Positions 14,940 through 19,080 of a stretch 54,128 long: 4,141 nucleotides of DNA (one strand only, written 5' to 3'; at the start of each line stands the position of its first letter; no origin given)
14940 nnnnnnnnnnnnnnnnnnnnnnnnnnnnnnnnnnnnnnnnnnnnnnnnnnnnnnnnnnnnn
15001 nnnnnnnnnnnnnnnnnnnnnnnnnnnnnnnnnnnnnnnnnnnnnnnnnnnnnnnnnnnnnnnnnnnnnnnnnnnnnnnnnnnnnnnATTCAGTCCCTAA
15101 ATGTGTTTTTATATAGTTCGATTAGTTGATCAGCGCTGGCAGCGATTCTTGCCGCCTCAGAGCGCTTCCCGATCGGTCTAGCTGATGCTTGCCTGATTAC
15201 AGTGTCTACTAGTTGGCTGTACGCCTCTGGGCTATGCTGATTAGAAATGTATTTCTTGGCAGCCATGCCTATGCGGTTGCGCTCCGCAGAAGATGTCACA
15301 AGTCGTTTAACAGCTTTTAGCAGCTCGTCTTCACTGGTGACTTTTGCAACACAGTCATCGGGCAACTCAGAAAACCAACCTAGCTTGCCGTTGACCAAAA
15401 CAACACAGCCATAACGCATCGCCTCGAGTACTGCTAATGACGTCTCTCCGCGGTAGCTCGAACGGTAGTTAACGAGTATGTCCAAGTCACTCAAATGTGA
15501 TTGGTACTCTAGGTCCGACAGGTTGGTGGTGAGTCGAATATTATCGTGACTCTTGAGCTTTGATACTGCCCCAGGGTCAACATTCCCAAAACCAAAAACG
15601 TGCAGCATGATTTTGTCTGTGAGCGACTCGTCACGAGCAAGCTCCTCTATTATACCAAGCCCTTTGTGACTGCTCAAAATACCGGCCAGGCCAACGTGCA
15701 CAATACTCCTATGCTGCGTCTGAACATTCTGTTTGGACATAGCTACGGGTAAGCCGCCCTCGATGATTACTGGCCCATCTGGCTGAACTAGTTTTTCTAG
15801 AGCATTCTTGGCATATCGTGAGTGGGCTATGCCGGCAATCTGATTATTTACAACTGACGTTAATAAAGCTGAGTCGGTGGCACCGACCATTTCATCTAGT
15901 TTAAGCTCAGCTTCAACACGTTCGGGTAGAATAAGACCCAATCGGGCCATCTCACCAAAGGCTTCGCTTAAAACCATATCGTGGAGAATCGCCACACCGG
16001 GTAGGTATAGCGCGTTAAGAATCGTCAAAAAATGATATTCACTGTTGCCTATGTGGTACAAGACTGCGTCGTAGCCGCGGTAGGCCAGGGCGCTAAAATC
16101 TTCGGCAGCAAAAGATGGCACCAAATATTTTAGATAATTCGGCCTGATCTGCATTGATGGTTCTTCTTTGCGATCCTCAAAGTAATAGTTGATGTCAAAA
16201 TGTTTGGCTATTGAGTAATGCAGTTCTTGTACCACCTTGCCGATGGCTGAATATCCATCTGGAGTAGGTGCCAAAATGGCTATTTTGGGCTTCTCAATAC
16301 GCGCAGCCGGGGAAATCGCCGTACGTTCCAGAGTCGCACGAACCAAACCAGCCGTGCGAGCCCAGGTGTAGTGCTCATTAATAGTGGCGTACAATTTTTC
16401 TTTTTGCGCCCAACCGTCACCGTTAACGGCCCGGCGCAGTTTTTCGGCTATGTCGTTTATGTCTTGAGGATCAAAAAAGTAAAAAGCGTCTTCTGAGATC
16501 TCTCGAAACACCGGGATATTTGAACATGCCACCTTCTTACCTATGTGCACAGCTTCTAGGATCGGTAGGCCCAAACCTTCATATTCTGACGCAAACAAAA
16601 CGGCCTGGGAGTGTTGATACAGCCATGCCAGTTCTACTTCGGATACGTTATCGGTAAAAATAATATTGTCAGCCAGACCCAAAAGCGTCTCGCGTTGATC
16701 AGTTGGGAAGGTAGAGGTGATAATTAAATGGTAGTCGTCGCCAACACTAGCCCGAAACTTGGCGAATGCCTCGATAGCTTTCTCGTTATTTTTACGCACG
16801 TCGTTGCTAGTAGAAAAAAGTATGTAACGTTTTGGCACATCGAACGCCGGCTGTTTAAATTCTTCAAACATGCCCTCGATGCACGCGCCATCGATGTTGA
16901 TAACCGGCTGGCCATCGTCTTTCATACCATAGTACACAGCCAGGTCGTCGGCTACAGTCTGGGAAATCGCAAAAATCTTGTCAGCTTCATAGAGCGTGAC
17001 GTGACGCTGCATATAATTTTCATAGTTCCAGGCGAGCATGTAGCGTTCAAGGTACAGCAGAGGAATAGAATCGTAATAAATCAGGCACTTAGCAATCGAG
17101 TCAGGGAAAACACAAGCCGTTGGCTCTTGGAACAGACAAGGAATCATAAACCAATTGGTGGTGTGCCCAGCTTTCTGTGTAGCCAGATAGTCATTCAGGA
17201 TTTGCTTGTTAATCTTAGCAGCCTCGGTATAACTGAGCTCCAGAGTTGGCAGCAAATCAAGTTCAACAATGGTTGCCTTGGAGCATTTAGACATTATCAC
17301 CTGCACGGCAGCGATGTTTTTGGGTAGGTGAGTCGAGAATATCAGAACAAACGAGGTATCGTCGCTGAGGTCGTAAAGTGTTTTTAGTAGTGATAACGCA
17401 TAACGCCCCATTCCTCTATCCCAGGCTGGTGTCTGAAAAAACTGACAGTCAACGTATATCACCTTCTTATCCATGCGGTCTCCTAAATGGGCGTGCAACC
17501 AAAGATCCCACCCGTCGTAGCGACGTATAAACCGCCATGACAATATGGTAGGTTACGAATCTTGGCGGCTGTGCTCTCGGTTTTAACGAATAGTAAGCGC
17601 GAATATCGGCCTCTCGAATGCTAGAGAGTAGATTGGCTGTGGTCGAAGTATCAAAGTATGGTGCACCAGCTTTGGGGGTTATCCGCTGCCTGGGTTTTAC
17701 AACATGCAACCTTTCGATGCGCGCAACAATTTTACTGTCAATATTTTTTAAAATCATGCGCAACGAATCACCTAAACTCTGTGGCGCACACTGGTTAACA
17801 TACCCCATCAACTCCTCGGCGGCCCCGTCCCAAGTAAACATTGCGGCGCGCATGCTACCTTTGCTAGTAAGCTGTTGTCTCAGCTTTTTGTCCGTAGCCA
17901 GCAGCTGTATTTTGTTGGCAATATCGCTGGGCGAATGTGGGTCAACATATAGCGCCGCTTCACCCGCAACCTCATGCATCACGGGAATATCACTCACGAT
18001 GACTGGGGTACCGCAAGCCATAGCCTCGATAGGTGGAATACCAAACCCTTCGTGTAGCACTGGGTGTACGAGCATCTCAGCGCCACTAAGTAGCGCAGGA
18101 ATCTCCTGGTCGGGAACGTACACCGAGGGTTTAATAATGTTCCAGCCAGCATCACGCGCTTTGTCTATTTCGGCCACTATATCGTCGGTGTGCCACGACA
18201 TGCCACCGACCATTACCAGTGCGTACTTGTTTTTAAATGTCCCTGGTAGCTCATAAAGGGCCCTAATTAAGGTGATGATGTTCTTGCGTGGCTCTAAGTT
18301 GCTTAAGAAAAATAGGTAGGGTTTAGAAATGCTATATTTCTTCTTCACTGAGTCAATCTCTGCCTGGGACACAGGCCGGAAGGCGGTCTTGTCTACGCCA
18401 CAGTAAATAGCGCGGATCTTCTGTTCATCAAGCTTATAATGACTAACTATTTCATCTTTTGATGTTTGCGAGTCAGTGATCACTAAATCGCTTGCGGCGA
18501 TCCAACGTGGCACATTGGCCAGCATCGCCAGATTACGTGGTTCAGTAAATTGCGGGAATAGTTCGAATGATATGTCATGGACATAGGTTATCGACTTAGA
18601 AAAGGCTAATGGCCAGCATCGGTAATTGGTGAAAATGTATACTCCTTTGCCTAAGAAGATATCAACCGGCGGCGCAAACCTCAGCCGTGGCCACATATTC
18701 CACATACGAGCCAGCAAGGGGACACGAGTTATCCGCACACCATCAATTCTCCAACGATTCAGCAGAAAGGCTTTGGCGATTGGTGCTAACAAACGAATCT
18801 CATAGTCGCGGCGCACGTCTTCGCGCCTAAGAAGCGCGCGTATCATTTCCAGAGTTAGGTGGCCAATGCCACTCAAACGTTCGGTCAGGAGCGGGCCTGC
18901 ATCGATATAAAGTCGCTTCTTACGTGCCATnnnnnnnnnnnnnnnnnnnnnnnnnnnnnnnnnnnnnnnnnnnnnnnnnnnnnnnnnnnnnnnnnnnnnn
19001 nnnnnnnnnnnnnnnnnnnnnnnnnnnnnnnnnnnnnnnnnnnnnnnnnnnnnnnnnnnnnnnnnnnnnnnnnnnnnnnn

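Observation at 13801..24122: O9a/CPA-style ABC-transporter-dependent glycan pathway with terminal-capping logic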

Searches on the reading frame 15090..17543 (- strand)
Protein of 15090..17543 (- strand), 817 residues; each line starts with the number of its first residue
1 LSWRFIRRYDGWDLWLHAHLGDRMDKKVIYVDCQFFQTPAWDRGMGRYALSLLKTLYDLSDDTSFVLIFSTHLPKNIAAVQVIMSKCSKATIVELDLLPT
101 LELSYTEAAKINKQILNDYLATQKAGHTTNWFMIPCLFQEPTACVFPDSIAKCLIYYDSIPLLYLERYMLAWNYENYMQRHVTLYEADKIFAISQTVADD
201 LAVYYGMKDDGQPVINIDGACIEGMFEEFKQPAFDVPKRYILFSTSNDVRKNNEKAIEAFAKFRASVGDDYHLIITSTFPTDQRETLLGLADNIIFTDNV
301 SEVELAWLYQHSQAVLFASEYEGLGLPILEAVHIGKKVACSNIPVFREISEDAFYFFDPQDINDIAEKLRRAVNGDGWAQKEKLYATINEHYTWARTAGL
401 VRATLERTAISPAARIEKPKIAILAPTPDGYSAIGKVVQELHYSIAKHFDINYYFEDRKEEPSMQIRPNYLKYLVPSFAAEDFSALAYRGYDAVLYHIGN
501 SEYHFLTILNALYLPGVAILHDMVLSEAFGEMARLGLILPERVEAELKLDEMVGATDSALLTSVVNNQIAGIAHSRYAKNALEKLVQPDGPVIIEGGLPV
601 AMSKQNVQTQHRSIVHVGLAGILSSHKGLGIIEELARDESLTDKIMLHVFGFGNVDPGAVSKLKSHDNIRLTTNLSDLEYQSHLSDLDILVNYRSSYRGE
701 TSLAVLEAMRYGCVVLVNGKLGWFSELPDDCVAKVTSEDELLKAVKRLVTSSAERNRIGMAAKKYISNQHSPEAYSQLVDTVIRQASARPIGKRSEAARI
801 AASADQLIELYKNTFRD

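Call 3: search_protein_families(library=pfam, proteins=[window:15090-17543:-], max_evalue=0.01)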
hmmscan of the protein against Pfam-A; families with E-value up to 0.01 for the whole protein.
window:15090-17543:- (817 aa): 4 families
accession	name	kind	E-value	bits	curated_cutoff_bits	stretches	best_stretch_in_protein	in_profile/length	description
PF00534.26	Glycos_transf_1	-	1.3e-27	96.8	26.4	2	227-376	4-159/172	Glycosyl transferases group 1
PF13692.12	Glyco_trans_1_4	-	3.8e-21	76.3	27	2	240-372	3-139/142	Glycosyl transferases group 1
PF13524.12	Glyco_trans_1_2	-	2.6e-08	34.4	25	1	666-773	27-136/144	Glycosyl transferase-like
PF13439.12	Glyco_transf_4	-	0.0013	19.3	28.5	0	170-209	118-156/170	Glycosyltransferase Family 4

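Call 7: search_protein_families(library=ncbifam, proteins=[window:15090-17543:-], max_evalue=0.001)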
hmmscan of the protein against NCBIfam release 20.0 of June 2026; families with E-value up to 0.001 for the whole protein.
window:15090-17543:- (817 aa): 10 families
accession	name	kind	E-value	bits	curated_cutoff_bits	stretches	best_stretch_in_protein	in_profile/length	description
TIGR04047.1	MSMEG_0565_glyc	hypoth_equivalog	3.2e-16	59.4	259.85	1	291-398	255-364/373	MSMEG_0565 family glycosyltransferase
NF053787.1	GlcN_PG_synth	equivalog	1.2e-11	44.1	480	1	188-398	145-349/361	N-acetylglucosaminyl phosphatidylglycerol synthase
NF038295.1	EPS_HpsP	equivalog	1.3e-09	37.6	550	1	239-397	208-376/388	hormogonium polysaccharide biosynthesis glycosyltransferase HpsP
TIGR03999.1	thiol_BshA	equivalog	5.1e-08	32.2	273.7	1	186-375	144-338/375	N-acetyl-alpha-D-glucosaminyl L-malate synthase BshA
NF038229.1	Glyco4_Geo_Pelo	equivalog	5.6e-08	32.2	400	0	684-784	235-334/338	GPMC system family 4 glycosyltransferase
NF041010.1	glycosy_Agl16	equivalog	8.2e-08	31.5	575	1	228-401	169-344/352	glycosylation protein Agl16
NF053513.1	Gtran_IagA_BgsA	equivalog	1.9e-07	30.4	460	1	289-389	212-313/333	LTA glycolipid anchor biosynthesis glycosyltransferase, IagA/BgsA family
NF041876.1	EPS_EpsE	equivalog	1.4e-06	27.8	400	0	660-772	269-382/389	exopolysaccharide biosynthesis GT4 family glycosyltransferase EpsE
NF007396.0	PRK09922.1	equivalog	4.7e-06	25.7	385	1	311-393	259-344/361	lipopolysaccharide 1,6-galactosyltransferase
TIGR03088.1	stp2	hypoth_equivalog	0.00021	20.5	409.05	0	641-775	226-362/374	TIGR03088 family PEP-CTERM/XrtA system glycosyltransferase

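Call 68: search_solved_structures(query=window:15090-17474:-, max_evalue=0.001)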
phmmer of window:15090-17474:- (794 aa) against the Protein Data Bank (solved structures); distinct sequences matched with E-value up to 0.001: 2.
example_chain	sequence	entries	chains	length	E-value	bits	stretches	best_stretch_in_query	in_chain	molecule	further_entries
2f9f_A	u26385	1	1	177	9.8e-05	24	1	266-350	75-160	first mannosyl transferase (wbaZ-1)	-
7qsg_A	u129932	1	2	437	0.00019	23.1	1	212-351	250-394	D-inositol 3-phosphate glycosyltransferase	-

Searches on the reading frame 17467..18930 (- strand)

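Call 3: search_protein_families(library=pfam, proteins=[window:17467-18930:-], max_evalue=0.01)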
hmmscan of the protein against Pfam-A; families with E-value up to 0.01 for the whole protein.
window:17467-18930:- (487 aa): 5 families
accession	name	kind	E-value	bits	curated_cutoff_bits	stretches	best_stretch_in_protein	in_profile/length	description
PF00534.26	Glycos_transf_1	-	2.5e-28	99.2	26.4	1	202-358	14-169/172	Glycosyl transferases group 1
PF13692.12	Glyco_trans_1_4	-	3.9e-21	76.3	27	1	204-347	2-142/142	Glycosyl transferases group 1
PF20706.3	GT4-conflict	-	2.9e-10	40.1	26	1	215-314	211-312/385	Family 4 Glycosyltransferase in conflict systems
PF13439.12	Glyco_transf_4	-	3.9e-09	37.2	28.5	1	21-180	3-167/170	Glycosyltransferase Family 4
PF13524.12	Glyco_trans_1_2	-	1.2e-06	28.9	25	1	266-375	29-143/144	Glycosyl transferase-like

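Call 7: search_protein_families(library=ncbifam, proteins=[window:17467-18930:-], max_evalue=0.001)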
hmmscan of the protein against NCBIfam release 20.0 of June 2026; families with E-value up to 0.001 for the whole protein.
window:17467-18930:- (487 aa): 23 families
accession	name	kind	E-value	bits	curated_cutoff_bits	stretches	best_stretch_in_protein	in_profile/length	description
TIGR04047.1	MSMEG_0565_glyc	hypoth_equivalog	5.9e-31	107.9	259.85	1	137-374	129-367/373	MSMEG_0565 family glycosyltransferase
TIGR02149.1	glgA_Coryne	subfamily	1.8e-26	93.2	302.4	1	144-373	142-382/391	glycogen synthase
TIGR03449.1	mycothiol_MshA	equivalog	3.1e-25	88.9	462.5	1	144-376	162-398/406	D-inositol-3-phosphate glycosyltransferase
NF053787.1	GlcN_PG_synth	equivalog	1.5e-16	60.2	480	1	145-377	142-355/361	N-acetylglucosaminyl phosphatidylglycerol synthase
NF038295.1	EPS_HpsP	equivalog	2.1e-15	56.6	550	1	161-377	168-383/388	hormogonium polysaccharide biosynthesis glycosyltransferase HpsP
TIGR02472.1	sucr_P_syn_N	equivalog_domain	2.7e-14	52.9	576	1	145-372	183-432/439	sucrose-phosphate synthase, putative, glycosyltransferase domain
TIGR03999.1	thiol_BshA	equivalog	5.2e-14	51.9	273.7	1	143-363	141-355/375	N-acetyl-alpha-D-glucosaminyl L-malate synthase BshA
TIGR03088.1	stp2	hypoth_equivalog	1.8e-13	50.3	409.05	1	162-362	152-353/374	TIGR03088 family PEP-CTERM/XrtA system glycosyltransferase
NF041876.1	EPS_EpsE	equivalog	3.8e-13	49.5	400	1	271-365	283-380/389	exopolysaccharide biosynthesis GT4 family glycosyltransferase EpsE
NF053513.1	Gtran_IagA_BgsA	equivalog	1.3e-12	47.4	460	1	145-362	104-312/333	LTA glycolipid anchor biosynthesis glycosyltransferase, IagA/BgsA family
NF038229.1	Glyco4_Geo_Pelo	equivalog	6.1e-11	41.9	400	1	145-359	108-313/338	GPMC system family 4 glycosyltransferase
NF050063.1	ProtGlycPglJ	equivalog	6.9e-10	38.7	500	1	146-377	144-362/363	N-acetylgalactosamine-N,N'-diacetylbacillosaminyl-diphospho-undecaprenol 4-alpha-N-acetylgalactosaminyltransferase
NF038298.1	EPS_HpsO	equivalog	7.1e-10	38.2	575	1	174-376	173-382/388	hormogonium polysaccharide biosynthesis glycosyltransferase HpsO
NF049987.1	DaglGlyslTfaseDgs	equivalog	7.9e-09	34.9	500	1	144-344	99-292/332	processive diacylglycerol alpha-glucosyltransferase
NF047684.1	TeichurnBiosyTuaC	equivalog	1.7e-08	33.8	550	1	145-356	163-363/391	teichuronic acid biosynthesis protein TuaC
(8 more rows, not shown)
